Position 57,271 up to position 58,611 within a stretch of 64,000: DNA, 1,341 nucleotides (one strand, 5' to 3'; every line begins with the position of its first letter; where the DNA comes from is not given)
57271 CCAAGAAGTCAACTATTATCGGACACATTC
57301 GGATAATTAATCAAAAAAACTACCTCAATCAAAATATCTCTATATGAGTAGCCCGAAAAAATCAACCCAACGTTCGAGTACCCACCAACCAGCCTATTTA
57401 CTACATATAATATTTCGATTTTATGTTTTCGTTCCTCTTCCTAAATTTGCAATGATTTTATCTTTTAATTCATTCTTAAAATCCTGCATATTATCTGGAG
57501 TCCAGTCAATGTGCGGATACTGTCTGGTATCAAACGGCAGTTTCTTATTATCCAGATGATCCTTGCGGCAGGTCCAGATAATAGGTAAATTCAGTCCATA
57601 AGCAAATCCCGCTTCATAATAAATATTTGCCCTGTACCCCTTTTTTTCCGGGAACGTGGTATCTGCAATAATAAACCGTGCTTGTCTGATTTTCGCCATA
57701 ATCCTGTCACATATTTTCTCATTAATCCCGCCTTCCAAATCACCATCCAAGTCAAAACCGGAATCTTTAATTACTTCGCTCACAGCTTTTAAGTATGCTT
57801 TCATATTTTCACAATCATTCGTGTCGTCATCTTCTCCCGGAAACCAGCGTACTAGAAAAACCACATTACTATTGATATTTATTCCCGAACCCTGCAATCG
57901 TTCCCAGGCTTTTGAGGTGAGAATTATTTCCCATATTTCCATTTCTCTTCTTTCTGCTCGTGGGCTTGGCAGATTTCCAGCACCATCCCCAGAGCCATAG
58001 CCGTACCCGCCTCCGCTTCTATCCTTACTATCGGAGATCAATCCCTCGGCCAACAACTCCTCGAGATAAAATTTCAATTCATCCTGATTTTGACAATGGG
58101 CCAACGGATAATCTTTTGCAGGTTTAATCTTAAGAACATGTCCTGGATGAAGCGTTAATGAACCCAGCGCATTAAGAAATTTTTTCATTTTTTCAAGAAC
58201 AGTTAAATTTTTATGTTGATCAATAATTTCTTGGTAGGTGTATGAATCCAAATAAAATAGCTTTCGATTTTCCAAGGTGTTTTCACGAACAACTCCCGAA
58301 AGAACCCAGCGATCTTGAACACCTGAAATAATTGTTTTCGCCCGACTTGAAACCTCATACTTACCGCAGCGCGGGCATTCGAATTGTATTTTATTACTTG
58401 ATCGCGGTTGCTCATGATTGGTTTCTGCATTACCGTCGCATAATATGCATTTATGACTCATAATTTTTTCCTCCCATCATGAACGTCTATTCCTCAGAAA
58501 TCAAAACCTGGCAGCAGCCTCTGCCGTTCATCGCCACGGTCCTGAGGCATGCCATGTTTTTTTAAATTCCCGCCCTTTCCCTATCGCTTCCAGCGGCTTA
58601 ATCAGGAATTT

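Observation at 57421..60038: AT-rich three-gene island: AbiEi/AbiEii plus an uncharacterised zinc-ribbon protein with NDT/TIR-like domain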

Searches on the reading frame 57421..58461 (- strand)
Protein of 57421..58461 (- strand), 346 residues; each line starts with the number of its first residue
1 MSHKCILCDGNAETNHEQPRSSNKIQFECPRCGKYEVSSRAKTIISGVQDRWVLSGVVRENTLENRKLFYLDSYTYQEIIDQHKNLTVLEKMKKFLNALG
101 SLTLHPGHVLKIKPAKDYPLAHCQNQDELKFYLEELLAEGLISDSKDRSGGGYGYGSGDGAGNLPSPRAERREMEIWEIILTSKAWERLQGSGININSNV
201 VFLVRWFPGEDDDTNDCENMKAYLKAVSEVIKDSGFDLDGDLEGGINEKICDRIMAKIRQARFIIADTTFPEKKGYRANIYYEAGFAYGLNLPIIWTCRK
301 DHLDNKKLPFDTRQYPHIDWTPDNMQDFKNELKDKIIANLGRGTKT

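Call 3: search_protein_families(library=pfam, proteins=[window:57421-58461:-], max_evalue=0.1)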
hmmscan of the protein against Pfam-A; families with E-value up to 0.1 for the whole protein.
window:57421-58461:- (346 aa): 1 family
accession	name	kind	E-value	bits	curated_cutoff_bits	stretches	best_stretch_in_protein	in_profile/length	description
PF05014.21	Nuc_deoxyrib_tr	-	0.011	16.3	28.8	1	239-301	36-100/117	Nucleoside 2-deoxyribosyltransferase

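Call 4: search_protein_families(library=padloc, proteins=[window:57421-58461:-], max_evalue=0.1)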
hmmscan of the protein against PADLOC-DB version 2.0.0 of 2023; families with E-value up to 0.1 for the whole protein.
window:57421-58461:- (346 aa): 1 family
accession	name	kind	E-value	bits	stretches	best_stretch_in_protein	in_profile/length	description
PDLC00733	Effector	-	2.4e-08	31.2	1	201-335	243-370/388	TIR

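Call 5: search_protein_families(library=ncbifam, proteins=[window:57421-58461:-], max_evalue=0.1)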
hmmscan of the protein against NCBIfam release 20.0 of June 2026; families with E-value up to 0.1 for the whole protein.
window:57421-58461:- (346 aa): 1 family
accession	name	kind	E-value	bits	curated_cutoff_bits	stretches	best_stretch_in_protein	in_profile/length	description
NF011482.0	PRK14892.1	equivalog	0.081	12.8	109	0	26-44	21-39/101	putative transcription elongation factor Elf1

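Call 6: find_homologous_proteins(query=window:57421-58461:-, max_evalue=0.001)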
Query window:57421-58461:- (346 aa): 313 proteins with E <= 0.001 among 2136 candidates; the best 120 are listed.
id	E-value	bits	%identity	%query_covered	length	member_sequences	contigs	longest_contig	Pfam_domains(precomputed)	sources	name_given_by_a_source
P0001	2.2e-193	660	100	82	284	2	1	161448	-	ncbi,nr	ncbi:hypothetical protein K8S19_10605 [bacterium]|nr:hypothetical protein [bacterium]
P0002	1.1e-139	484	62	99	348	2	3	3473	-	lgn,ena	-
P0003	7.1e-39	152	33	98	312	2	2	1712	-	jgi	jgi:hypothetical protein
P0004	2.9e-38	150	32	98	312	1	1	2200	-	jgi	jgi:nucleoside 2-deoxyribosyltransferase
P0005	8.5e-38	148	32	98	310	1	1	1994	-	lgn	-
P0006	2.7e-37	147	34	98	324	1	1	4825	-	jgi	jgi:nucleoside 2-deoxyribosyltransferase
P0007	7.1e-37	145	35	84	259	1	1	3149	-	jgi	jgi:hypothetical protein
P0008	1.1e-35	142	30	99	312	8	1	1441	-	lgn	-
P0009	1.9e-35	141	31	98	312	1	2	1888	-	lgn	-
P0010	4.0e-35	140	31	98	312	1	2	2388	-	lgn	-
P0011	6.6e-35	139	31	99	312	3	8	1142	-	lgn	-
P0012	9.6e-35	138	33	96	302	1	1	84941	-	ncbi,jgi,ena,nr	ncbi:MAG: hypothetical protein DRP85_03025 [Candidatus Makaraimicrobium thalassicum]|nr:MAG: hypothe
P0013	1.0e-34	138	28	98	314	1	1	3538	-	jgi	jgi:hypothetical protein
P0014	2.5e-34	137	31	98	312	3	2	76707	-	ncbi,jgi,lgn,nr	ncbi:MAG: hypothetical protein ACYC5W_18645 [Thauera sp.]|nr:hypothetical protein [Desulfurivibriona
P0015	3.1e-34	137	31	98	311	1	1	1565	-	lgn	-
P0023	3.3e-32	130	32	93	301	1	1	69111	-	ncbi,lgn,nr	ncbi:MAG: hypothetical protein M3R36_09910 [Bacteroidota bacterium]|nr:hypothetical protein [Bactero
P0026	2.3e-31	127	29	97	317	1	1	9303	PF05014.22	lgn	-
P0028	2.7e-31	127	32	98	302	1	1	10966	PF05014.22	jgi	jgi:hypothetical protein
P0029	2.7e-31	127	29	97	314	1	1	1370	PF05014.22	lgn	-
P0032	4.5e-31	126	29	98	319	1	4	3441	PF05014.22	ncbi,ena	-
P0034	1.6e-30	125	29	97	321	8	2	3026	PF05014.22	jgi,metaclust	metaclust:\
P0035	4.4e-30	123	30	98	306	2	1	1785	PF05014.22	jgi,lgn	-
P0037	5.8e-30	123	30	98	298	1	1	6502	PF05014.22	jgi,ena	-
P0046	3.6e-26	110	40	51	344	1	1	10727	-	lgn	-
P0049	8.9e-26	109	29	97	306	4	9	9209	PF05014.22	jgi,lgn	-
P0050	9.3e-26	109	42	45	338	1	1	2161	-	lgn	-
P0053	1.2e-25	109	32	92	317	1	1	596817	-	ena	-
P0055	1.8e-25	108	30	99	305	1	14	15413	PF05014.22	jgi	-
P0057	3.6e-25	107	29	97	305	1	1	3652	PF05014.22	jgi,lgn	jgi:nucleoside 2-deoxyribosyltransferase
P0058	5.2e-25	106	32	80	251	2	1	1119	PF05014.22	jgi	jgi:hypothetical protein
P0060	8.6e-25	106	29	96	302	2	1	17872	PF05014.22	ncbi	-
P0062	9.5e-25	106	29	77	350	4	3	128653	-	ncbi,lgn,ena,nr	ncbi:MAG: hypothetical protein OXI72_24405 [Gemmatimonadota bacterium]|nr:hypothetical protein [Gemm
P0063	9.5e-25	106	30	84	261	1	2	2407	PF05014.22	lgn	-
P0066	2.0e-24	105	40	47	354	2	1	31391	PF05014.22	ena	-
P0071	5.4e-24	103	41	47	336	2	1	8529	PF05014.22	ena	-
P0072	6.5e-24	103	28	99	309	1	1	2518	PF05014.22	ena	-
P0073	7.2e-24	103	40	47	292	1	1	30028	PF05014.22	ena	-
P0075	9.6e-24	102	44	44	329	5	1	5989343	-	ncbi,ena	-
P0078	1.3e-23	102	46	43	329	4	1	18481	-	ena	-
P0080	1.6e-23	102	38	48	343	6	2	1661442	-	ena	-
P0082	1.7e-23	101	40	47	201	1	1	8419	PF05014.22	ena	-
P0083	1.8e-23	101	29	90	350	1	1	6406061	-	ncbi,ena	-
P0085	2.2e-23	101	46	40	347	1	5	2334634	-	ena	-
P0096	1.1e-22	99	29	97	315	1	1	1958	PF05014.22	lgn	-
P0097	1.2e-22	99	40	48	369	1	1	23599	-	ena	-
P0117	4.5e-22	97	37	49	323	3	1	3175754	-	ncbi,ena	-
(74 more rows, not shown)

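Call 12: search_solved_structures(query=A1, max_evalue=1, show_alignments=3)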
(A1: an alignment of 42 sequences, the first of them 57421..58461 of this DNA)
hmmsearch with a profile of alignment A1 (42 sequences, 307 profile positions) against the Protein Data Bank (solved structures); distinct sequences matched with E-value up to 1: 7.
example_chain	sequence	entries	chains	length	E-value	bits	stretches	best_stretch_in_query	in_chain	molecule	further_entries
2klh_A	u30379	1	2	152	0.0075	18.8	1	194-262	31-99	c-Myc-responsive protein Rcl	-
4fyh_A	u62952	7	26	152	0.017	17.7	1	196-262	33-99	Deoxyribonucleoside 5'-monophosphate N-glycosidase | 2'-deoxynucleoside 5'-phosphate N-hydrolase 1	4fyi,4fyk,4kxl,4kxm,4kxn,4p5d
2khz_A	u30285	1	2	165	0.031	16.8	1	202-262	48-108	c-Myc-responsive protein Rcl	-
7aih_Am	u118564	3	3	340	0.46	13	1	84-143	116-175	mL75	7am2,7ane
2rdp_A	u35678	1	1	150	0.49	12.9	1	86-203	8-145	putative transcriptional regulator MarR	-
24qp_Q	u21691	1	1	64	0.73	12.3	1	5-35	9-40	Transcription elongation factor 1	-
9sv6_U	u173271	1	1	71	0.9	12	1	5-35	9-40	Transcription elongation factor 1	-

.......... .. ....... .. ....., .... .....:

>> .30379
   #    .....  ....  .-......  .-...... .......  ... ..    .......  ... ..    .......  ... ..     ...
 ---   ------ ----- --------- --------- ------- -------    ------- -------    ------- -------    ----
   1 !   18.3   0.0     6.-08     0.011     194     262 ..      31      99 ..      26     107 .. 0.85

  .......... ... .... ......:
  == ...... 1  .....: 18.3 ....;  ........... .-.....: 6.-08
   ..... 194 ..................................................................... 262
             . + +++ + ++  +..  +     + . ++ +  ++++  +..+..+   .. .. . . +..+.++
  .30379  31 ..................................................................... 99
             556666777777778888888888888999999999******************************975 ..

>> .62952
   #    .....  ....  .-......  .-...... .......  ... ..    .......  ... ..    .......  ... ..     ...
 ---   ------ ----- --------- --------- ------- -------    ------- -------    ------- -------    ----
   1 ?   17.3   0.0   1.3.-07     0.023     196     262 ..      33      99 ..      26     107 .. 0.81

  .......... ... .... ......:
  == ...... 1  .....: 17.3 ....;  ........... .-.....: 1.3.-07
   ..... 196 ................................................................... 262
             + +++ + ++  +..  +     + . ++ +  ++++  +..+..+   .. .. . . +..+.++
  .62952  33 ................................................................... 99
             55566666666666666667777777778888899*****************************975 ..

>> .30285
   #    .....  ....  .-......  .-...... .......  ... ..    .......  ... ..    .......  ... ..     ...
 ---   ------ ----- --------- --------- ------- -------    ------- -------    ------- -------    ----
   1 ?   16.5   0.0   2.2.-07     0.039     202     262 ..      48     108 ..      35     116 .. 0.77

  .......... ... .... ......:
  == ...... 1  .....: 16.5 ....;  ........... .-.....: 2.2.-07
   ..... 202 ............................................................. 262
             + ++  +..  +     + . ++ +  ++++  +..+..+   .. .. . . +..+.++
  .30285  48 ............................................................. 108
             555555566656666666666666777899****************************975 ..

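Call 13: find_related_loci(query=A1, collection=genome_contigs, flank=10000)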
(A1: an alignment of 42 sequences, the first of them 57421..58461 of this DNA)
Query A1 (346 aa) in genome_contigs; peptide patterns used: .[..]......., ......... (x = any residue, [..] = any of these).
600 stretches matched a pattern (row limit reached: there are more); 560 encode a relative of the query (tblastn E <= 1e-3); the best 80 are kept; 80 distinct loci.
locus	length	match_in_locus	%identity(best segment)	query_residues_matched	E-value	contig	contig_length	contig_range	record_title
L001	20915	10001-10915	32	5-341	2e-43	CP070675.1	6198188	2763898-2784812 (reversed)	MAG: Phycisphaerales bacterium isolate bin71 chromosome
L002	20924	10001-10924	30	4-343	4e-42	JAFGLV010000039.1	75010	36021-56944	MAG: Sedimentisphaerales bacterium isolate Zod_Metabat.417 k87_2475589, whole genome shotgun sequence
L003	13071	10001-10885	33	5-343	1e-40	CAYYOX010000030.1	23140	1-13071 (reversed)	MAG TPA_asm: uncultured Planctomycetaceae bacterium isolate SRP179991_co3_33 genome assembly, contig: NODE_419_length_23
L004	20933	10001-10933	29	4-343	4e-40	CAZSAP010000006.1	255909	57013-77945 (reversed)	MAG TPA_asm: uncultured bacterium isolate binchicken_co269_236 genome assembly, contig: NODE_34_length_255909_cov_56.437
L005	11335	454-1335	30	4-341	1e-38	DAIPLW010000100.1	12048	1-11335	MAG TPA_asm: bacterium isolate CTOTU29523 NODE_2903_length_12048_cov_5.105895, whole genome shotgun sequence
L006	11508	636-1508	31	5-338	3e-38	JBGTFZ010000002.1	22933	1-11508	MAG: Bryobacteraceae bacterium isolate JTS-RE203 k141_10950800, whole genome shotgun sequence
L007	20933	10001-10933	30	1-341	2e-38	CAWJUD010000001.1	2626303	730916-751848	MAG: Pirellulales bacterium isolate MFD04408.bin.1.134 genome assembly, contig: contig_23428, whole genome shotgun seque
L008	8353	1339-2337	29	1-344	2e-37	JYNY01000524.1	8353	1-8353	Candidatus Omnitrophus magneticus isolate SKK-01 SAG1818, whole genome shotgun sequence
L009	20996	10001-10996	29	5-341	3e-37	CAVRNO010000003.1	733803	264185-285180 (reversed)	MAG: Candidatus Binataceae bacterium isolate MFD03726.bin.1.6 genome assembly, contig: contig_31047, whole genome shotgu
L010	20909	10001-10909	32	4-344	7e-37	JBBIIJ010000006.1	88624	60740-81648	MAG: Sideroxydans sp. isolate EPF170215_bin_136 NODE_175_length_88624_cov_1.73992, whole genome shotgun sequence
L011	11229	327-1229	29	5-342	9e-37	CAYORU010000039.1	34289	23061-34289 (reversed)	MAG TPA_asm: uncultured Steroidobacteraceae bacterium isolate binchicken_co276_88 genome assembly, contig: NODE_1211_len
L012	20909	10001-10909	30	5-345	6e-37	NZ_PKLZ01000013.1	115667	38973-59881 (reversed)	Kineobactrum sediminis strain F02 contig13, whole genome shotgun sequence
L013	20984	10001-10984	29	5-341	3e-36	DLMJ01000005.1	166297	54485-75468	MAG TPA_asm: Candidatus Binatus soli isolate UBA7539 UBA7539_contig_1126, whole genome shotgun sequence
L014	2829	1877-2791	31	8-344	2e-36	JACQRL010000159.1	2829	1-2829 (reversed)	MAG: Planctomycetota bacterium isolate NC_groundwater_1358_Ag_S-0.2um_39_40 S_p2_S4_coassembly_k141_1481948, whole genom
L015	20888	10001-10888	30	5-340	2e-36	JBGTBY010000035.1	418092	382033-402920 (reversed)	MAG: Balneolales bacterium isolate JTS-RE107 k141_8313584, whole genome shotgun sequence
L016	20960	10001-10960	30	1-340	2e-35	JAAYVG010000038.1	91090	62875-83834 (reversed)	MAG: Elusimicrobia bacterium isolate AS27yjCOA_32 148520_AS27, whole genome shotgun sequence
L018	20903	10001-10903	33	1-340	8e-38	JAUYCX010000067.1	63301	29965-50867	MAG: Candidatus Omnitrophota bacterium isolate C20_maxbin.112_sub C20_k141_657968, whole genome shotgun sequence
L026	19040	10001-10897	31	4-341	1e-33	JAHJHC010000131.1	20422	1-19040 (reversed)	MAG: Candidatus Omnitrophota bacterium isolate Modern_marine_glass_biofilm.mb.96 Modern_marine_glas.mb.96_k141_1120948,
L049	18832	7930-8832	31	5-344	5e-34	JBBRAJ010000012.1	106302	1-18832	MAG: Burkholderiales bacterium isolate Co_metawrap_2286 Cmw_2286_k141_19700358_length_106302_cov_53.9960, whole genome s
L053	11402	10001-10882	30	4-344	1e-29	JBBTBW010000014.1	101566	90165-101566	MAG: Deltaproteobacteria bacterium isolate H41-bin279_1 H41_bin279_1_000000000014, whole genome shotgun sequence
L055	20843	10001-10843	29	28-343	2e-29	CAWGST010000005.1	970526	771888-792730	MAG: uncultured Verrucomicrobiae bacterium isolate MFD05580.bin.1.36 genome assembly, contig: contig_2083, whole genome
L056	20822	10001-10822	30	28-343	3e-29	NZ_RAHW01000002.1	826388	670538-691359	Geomonas oryzae strain S43 contig2, whole genome shotgun sequence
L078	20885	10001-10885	31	4-345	2e-28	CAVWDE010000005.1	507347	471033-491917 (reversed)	MAG: uncultured Alphaproteobacteria bacterium isolate MFD04944.bin.2.82 genome assembly, contig: contig_17155, whole gen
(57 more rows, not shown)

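Call 14: find_encoding_contigs(protein=P0002, flank=10000, max_places=4)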
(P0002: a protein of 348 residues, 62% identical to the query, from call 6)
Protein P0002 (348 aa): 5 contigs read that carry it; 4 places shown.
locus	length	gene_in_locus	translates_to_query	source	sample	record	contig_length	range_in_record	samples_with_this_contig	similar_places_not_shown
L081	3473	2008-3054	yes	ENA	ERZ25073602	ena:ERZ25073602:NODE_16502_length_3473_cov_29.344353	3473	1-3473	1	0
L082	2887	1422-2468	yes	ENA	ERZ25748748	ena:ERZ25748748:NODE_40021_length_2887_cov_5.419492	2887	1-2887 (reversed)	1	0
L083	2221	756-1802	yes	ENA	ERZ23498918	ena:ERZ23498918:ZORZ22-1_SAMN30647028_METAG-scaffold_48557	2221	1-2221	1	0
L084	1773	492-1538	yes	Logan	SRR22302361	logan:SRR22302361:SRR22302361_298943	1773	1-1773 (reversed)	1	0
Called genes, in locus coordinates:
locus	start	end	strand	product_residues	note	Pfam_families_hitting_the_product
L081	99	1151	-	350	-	PF06071:YchF-GTPase_C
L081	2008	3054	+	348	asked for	-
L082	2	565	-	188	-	?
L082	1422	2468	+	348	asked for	-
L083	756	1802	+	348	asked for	-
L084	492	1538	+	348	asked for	-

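Call 18: search_protein_families(library=pfam, proteins=[L005:8321-11335:+, L007:9055-9903:+, L078:16998-19139:-, L009:14353-15225:+, L056:10916-12103:-, L049:8787-10082:+, L026:3406-5661:+, L016:5866-7698:+, L018:6761-9910:+, L055:11048-12106:+], max_evalue=0.001)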
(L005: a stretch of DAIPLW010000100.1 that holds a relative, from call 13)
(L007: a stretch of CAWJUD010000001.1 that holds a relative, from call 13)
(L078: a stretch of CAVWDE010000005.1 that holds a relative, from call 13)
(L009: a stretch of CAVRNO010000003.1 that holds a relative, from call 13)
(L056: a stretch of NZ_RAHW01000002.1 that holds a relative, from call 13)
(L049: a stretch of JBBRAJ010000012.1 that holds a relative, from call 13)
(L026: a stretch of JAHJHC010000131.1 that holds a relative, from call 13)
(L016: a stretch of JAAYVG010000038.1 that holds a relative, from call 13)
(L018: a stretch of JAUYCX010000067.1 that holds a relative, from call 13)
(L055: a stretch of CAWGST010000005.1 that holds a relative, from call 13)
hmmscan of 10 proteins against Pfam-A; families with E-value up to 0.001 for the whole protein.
L005:8321-11335:+ (1005 aa): 5 families
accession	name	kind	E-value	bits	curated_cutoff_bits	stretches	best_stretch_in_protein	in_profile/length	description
PF01584.24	CheW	-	6.6e-31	107.2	23.5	3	792-911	9-136/138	CheW-like domain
PF02518.31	HATPase_c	-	1.5e-17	64.5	26.4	1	408-547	4-110/111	Histidine kinase-, DNA gyrase B-, and HSP90-like ATPase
PF01627.28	Hpt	-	3.8e-16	59.5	24.6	1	7-108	1-82/84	Hpt domain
PF00072.30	Response_reg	-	5.6e-14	52.7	30.2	1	933-1002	1-70/111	Response regulator receiver domain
PF02895.20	H-kinase_dim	-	1.4e-13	51.5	23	1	298-360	1-68/68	Signal transducing histidine kinase, homodimeric domain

L007:9055-9903:+ (282 aa): 3 families
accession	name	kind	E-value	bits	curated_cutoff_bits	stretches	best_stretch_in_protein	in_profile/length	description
PF13561.12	adh_short_C2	-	1.7e-45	155.9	27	1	31-278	6-236/236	Enoyl-(Acyl carrier protein) reductase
PF00106.31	adh_short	-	2.9e-40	138.3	26.6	1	23-230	2-193/195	short chain dehydrogenase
PF08659.16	KR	-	4.3e-07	30.5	22.6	1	25-152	4-125/180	KR domain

L078:16998-19139:- (713 aa): 10 families
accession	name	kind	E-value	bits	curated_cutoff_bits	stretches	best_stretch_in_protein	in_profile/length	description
PF00005.33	ABC_tran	-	1.8e-60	203.9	25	2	474-625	2-137/137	ABC transporter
PF08352.17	oligo_HPY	-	1.3e-13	51.5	27.1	2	676-705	1-30/65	Oligopeptide/dipeptide transporter, C-terminal region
PF02463.25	SMC_N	-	2.7e-12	47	40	2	479-667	21-209/220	RecF/RecN/SMC N terminal domain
PF13304.12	AAA_21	-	2.3e-09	38.2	27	0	315-391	225-303/304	AAA domain, putative AbiEii toxin, Type IV TA system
PF13555.12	AAA_29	-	4.8e-07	29.9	27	0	474-515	13-54/61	P-loop containing region of AAA domain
PF13191.12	AAA_16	-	4.2e-06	27.8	32.6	0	481-645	20-162/167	AAA ATPase domain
PF13401.12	AAA_22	-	2e-05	25.4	27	0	488-651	10-119/130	AAA domain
PF13481.12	AAA_25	-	0.0006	19.9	27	0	481-655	31-189/195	AAA domain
PF20720.3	nSTAND3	-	0.00081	19.6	27.2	0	482-511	16-45/155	Novel STAND NTPase 3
PF00270.35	DEAD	-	0.001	19.3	26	0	202-235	10-43/167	DEAD/DEAH box helicase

L009:14353-15225:+ (290 aa): 1 family
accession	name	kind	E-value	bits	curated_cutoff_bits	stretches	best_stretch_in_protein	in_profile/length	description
PF01177.27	Asp_Glu_race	-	6e-24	85.4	31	1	49-239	21-209/211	Asp/Glu/Hydantoin racemase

L056:10916-12103:- (395 aa): 1 family
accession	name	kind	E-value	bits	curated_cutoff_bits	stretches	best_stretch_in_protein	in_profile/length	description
PF00589.27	Phage_integrase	-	1.7e-16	60.9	27.1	1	222-380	2-169/172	Phage integrase family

L049:8787-10082:+ (431 aa): 1 family
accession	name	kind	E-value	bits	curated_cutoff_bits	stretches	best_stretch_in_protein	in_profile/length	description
PF02424.20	ApbE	-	3.5e-71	240.3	25.6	1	108-386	1-257/266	ApbE family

L026:3406-5661:+ (751 aa): 1 family
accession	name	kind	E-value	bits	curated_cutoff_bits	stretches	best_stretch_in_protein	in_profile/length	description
PF01555.25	N6_N4_Mtase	-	3.9e-46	158.2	26.7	1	119-421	2-218/221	DNA methylase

L016:5866-7698:+ (610 aa): 5 families
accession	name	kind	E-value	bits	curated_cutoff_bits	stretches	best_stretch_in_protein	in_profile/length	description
PF02384.22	N6_Mtase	-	3.3e-89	299.7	20.4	1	251-571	3-308/311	N-6 DNA Methylase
PF12161.14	HsdM_N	-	1e-24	88.1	24.5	1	94-237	2-135/135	HsdM N-terminal domain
PF01381.28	HTH_3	-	1.2e-10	41.6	23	1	21-59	1-39/55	Helix-turn-helix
PF13560.12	HTH_31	-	1.1e-06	29.3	27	1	17-56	2-42/64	Helix-turn-helix domain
PF12844.13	HTH_19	-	1.7e-06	28.3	30.2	1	21-81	4-61/64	Helix-turn-helix domain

L018:6761-9910:+ (1049 aa): 6 families
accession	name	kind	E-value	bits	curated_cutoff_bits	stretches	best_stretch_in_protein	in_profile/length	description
PF18766.7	SWI2_SNF2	-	1.7e-72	244.1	26.7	1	273-497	1-219/221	SWI2/SNF2 ATPase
PF04313.20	HSDR_N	-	6.5e-46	157.1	25.1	1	5-213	2-197/198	Type I restriction enzyme R protein N terminus (HSDR_N)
PF11867.13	T1RH-like_C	-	9.1e-38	130.9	26.8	1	719-1010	8-306/329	Type I restriction enzyme HindI endonuclease subunit-like, C-terminal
PF04851.21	ResIII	-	3.5e-21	76.2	22.5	1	272-433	6-162/164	Type III restriction enzyme, res subunit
PF22679.2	T1R_D3-like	-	2.3e-18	67.5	27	1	621-694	81-156/158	Type I restriction enzyme subunit R domain 3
PF00270.35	DEAD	-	1.7e-07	31.6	26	1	302-433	23-160/167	DEAD/DEAH box helicase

L055:11048-12106:+ (352 aa): 3 families
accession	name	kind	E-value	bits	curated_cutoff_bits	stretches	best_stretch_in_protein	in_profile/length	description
PF00665.32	rve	-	8.4e-23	81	32.6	1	170-262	2-97/102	Integrase core domain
PF13276.12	HTH_21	-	1.4e-14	54.5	28.1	1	96-149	5-60/60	HTH-like domain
PF13683.12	rve_3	-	5.8e-14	52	26.5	1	256-321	2-67/67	Integrase core domain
